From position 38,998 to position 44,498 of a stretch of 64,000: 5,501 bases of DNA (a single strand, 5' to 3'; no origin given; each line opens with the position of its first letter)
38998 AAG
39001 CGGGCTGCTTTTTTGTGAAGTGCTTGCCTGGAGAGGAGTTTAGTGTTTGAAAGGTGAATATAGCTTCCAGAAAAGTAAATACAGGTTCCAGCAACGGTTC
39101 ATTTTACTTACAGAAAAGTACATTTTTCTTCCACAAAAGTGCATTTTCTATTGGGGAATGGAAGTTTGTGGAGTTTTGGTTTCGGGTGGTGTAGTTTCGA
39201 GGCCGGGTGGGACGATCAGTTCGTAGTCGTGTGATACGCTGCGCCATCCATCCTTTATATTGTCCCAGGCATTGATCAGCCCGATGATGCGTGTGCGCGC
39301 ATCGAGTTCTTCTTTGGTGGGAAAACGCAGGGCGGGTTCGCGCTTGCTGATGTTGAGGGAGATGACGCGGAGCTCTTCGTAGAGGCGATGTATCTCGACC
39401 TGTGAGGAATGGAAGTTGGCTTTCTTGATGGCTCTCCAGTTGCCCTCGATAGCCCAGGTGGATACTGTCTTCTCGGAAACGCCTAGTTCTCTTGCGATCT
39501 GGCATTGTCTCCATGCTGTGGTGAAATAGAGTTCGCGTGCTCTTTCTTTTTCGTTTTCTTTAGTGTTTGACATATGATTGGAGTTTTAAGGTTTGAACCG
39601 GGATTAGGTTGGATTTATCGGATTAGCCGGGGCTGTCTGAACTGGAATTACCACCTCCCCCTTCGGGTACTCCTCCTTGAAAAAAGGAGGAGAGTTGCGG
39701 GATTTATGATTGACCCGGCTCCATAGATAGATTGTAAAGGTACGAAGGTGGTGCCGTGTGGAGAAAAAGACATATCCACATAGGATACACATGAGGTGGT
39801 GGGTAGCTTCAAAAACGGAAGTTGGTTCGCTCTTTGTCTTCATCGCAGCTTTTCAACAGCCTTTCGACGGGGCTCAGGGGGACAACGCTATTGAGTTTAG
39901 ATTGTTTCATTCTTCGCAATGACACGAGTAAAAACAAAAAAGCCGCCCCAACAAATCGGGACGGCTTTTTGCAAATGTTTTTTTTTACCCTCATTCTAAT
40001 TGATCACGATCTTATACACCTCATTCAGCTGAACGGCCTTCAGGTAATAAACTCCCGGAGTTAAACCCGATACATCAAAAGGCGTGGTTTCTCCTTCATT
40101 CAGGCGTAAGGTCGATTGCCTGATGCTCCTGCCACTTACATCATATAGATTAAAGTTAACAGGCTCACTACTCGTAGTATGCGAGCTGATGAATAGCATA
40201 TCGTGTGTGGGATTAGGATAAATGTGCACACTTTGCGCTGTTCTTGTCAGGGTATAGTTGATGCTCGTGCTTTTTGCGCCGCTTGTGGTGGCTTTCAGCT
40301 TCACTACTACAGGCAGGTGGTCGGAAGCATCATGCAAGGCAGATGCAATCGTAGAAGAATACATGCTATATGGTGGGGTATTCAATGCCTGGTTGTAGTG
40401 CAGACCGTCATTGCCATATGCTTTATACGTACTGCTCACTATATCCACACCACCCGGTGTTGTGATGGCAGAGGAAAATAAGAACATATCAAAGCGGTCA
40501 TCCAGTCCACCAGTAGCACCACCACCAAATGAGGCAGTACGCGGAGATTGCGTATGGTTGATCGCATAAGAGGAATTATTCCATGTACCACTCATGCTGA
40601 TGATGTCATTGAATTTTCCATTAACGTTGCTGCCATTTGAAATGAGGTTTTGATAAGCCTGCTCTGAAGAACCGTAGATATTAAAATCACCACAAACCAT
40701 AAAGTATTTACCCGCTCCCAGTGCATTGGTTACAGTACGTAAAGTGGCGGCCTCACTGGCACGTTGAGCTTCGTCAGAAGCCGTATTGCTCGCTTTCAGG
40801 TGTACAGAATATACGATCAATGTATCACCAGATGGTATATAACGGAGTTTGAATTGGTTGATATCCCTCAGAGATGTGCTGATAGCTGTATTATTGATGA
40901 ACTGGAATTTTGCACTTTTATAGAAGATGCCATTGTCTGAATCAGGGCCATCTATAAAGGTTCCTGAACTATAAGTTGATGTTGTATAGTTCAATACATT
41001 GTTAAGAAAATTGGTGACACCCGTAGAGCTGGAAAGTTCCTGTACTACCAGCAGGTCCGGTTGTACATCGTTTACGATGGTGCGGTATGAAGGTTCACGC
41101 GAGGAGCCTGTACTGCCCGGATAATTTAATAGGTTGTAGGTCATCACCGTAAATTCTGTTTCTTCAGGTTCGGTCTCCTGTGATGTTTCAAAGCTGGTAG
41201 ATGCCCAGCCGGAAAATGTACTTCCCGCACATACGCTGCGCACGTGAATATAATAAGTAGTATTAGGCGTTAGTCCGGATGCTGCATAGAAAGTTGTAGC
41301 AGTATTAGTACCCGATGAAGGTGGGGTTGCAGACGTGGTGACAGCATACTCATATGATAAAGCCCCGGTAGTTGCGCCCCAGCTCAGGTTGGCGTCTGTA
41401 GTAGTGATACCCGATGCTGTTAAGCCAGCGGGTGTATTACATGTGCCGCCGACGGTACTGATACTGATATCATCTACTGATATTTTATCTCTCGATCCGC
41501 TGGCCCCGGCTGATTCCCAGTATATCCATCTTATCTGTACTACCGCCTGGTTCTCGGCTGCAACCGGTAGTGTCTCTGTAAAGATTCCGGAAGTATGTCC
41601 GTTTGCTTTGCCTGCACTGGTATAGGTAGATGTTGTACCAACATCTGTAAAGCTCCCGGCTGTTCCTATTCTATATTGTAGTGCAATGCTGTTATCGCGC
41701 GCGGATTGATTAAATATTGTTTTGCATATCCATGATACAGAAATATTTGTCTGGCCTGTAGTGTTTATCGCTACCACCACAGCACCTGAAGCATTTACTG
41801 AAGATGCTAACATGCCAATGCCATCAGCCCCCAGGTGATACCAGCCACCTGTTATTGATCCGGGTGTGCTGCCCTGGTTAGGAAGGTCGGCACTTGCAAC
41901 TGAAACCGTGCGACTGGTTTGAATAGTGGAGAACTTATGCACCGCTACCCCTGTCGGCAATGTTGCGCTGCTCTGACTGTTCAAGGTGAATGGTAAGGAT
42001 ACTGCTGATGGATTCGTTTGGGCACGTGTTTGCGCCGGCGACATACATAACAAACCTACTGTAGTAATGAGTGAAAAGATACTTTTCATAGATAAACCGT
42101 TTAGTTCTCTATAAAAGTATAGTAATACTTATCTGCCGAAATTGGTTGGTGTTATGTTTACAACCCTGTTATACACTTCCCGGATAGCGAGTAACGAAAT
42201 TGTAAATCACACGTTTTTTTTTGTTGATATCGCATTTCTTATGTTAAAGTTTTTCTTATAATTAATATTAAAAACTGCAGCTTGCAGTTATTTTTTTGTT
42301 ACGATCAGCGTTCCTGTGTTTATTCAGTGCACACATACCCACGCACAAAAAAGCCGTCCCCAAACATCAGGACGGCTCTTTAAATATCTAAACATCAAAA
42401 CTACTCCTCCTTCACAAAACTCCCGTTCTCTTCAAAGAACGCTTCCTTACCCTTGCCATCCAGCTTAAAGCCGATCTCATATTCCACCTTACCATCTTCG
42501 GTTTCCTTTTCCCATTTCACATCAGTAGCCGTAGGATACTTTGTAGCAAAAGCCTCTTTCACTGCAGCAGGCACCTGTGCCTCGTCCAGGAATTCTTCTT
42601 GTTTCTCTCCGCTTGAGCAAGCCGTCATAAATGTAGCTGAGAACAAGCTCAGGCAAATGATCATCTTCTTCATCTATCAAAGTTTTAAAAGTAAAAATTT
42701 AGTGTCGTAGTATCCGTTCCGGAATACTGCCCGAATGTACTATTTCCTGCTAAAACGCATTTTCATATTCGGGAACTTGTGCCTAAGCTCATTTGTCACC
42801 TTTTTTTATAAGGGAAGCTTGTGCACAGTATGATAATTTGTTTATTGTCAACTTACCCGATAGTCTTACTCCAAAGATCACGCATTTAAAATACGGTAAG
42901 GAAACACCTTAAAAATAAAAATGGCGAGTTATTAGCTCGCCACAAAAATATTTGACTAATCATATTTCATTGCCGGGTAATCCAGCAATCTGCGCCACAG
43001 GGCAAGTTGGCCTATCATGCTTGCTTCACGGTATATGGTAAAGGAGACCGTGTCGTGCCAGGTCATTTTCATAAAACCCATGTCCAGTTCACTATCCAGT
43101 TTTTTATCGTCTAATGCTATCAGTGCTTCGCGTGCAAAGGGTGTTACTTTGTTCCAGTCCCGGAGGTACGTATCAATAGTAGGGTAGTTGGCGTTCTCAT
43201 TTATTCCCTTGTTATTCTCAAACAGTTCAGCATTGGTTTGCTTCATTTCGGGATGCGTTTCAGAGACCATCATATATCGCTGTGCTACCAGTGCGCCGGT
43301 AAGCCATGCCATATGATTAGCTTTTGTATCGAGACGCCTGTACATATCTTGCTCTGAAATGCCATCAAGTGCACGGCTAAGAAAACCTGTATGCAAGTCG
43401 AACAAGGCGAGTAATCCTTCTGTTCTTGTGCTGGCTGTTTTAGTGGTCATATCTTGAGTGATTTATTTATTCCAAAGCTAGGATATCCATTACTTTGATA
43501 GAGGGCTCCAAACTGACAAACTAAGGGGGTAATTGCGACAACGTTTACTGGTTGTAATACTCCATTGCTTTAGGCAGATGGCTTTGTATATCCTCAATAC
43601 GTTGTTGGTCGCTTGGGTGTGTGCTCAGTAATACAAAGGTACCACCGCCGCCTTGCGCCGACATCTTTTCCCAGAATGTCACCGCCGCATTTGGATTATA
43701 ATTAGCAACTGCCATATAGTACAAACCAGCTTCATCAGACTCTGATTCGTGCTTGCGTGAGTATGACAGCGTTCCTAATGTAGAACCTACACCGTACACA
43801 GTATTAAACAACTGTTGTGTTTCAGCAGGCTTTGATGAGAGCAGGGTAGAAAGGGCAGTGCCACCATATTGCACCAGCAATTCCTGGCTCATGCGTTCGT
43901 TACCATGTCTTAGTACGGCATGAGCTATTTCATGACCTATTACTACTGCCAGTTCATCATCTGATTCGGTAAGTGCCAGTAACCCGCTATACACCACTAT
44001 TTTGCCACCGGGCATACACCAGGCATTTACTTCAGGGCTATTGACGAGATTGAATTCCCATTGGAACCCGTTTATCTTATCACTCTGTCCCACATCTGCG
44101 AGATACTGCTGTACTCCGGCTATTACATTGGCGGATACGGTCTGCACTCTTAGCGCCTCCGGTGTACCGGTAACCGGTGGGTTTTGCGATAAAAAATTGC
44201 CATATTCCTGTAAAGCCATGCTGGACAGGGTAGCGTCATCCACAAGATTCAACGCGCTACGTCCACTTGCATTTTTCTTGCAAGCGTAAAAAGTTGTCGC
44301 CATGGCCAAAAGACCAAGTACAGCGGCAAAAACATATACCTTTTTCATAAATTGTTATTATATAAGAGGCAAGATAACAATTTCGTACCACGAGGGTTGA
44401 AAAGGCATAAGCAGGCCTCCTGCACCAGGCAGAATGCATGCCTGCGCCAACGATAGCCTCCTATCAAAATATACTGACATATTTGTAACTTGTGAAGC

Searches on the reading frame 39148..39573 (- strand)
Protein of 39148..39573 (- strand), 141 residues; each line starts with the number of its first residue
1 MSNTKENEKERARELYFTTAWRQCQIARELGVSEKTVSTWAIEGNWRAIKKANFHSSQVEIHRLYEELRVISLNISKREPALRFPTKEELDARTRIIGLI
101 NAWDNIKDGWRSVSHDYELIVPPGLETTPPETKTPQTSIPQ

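Call 3: search_protein_families(library=pfam, proteins=[window:39148-39573:-], max_evalue=1)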
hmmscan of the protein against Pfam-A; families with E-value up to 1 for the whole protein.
window:39148-39573:- (141 aa): 12 families
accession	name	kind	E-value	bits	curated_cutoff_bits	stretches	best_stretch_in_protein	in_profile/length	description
PF06056.18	Terminase_5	-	2e-07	31.3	20.3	1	8-48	2-41/58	Putative ATPase subunit of terminase (gpP-like)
PF13384.12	HTH_23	-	0.00041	20.5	24.6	1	7-40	3-37/50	Homeodomain-like domain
PF10668.15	Phage_terminase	-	0.00098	19.2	22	1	5-51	5-56/67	Phage terminase small subunit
PF13551.12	HTH_29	-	0.0062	17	28.1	1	21-41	12-33/64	Winged helix-turn helix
PF00196.25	GerE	-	0.009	16.1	23.5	1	25-40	22-37/57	Bacterial regulatory proteins, luxR family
PF04545.22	Sigma70_r4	-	0.011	15.6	24.1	1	15-38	15-38/50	Sigma-70, region 4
PF08281.18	Sigma70_r4_2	-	0.031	14.4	25.7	1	25-40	31-46/54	Sigma-70, region 4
PF08822.17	DUF1804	-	0.041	14.2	29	1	6-42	5-41/164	Protein of unknown function (DUF1804)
PF01022.26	HTH_5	-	0.081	13.3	22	1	24-38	19-33/47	Bacterial regulatory protein, arsR family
PF15943.11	YdaS_toxin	-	0.092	13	30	1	23-41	11-29/65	Bacterial toxin YdaS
PF13518.12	HTH_28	-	0.1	13.1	25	1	25-40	17-32/52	Helix-turn-helix domain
PF07022.19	Phage_CI_repr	-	0.16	12.8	22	1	25-41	17-33/65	Bacteriophage CI repressor helix-turn-helix domain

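Call 4: search_protein_families(library=padloc, proteins=[window:39148-39573:-], max_evalue=1)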
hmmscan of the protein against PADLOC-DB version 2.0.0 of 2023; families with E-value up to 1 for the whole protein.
window:39148-39573:- (141 aa): 1 family
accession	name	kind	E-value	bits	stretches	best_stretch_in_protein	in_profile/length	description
PDLC04133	mad1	-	0.017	13.4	1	25-51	10-36/60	mads_1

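Call 5: search_protein_families(library=ncbifam, proteins=[window:39148-39573:-], max_evalue=1)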
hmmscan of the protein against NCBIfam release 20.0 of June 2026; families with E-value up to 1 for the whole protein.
window:39148-39573:- (141 aa): 5 families
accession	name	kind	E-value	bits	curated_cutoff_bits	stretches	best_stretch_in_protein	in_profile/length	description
NF040601.1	TerS_not_xtmA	equivalog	0.00035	20.3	120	1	1-53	1-55/233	phage terminase small subunit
NF053881.1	TransRegDeoRBac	equivalog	0.00044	19.5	420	1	1-68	1-68/311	DNA-binding transcriptional repressor DeoR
NF033546.1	transpos_IS21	equivalog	0.029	13.9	160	1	16-45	4-33/294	IS21 family transposase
NF033787.1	HTH_BldC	subfamily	0.09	12.6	77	1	25-49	7-31/49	BldC family transcriptional regulator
TIGR02937.1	sigma70-ECF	superfamily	0.1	12.2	42.9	1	11-39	124-152/165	sigma-70 family RNA polymerase sigma factor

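Call 53: search_protein_families(library=phrogs, proteins=[window:39148-39573:-], max_evalue=0.1)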
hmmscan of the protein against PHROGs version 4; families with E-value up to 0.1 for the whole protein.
window:39148-39573:- (141 aa): 24 families
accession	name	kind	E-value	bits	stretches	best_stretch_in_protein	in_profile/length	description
phrog_4151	-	DNA, RNA and nucleotide metabolism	2.2e-11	44.8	1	2-105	3-105/154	DNA binding protein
phrog_1889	-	head and packaging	2.1e-05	25.2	1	1-56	1-58/276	terminase small subunit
phrog_2606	-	head and packaging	0.00036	21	1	1-61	1-62/310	terminase small subunit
phrog_756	-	DNA, RNA and nucleotide metabolism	0.00037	21.5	1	5-68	4-75/166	DNA binding protein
phrog_2789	-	transcription regulation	0.0005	20.4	1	7-68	14-69/255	transcriptional regulator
phrog_7545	-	DNA, RNA and nucleotide metabolism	0.0007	20.8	1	7-41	5-39/160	HNH endonuclease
phrog_8794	-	transcription regulation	0.0013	19.8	1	3-56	4-57/159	sigma factor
phrog_7676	-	unknown function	0.003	18.8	1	23-46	20-43/86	-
phrog_509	-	head and packaging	0.0032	18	1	6-55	8-56/238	terminase small subunit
phrog_20467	-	DNA, RNA and nucleotide metabolism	0.0051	17.7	1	10-51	69-109/112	HNH endonuclease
phrog_725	-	transcription regulation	0.0062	17.5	1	21-79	26-69/101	CII-like regulator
phrog_5536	-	unknown function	0.0068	17.2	1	7-43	9-44/172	-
phrog_4779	-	transcription regulation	0.007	17.9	1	18-72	13-68/98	transcriptional regulator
phrog_7344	-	head and packaging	0.0078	17.4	1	9-66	17-71/161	terminase small subunit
phrog_66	-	integration and excision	0.011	16.5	1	20-78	93-153/412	excisionase and transcriptional regulator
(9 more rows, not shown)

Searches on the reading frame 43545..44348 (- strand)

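Call 70: search_protein_families(library=pfam, proteins=[window:43545-44348:-], max_evalue=0.001)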
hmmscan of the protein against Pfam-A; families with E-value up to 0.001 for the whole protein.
window:43545-44348:- (267 aa): 1 family
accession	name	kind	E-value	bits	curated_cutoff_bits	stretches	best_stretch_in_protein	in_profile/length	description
PF01435.24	Peptidase_M48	-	8.6e-36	123.9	20.3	1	80-256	8-184/186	Peptidase family M48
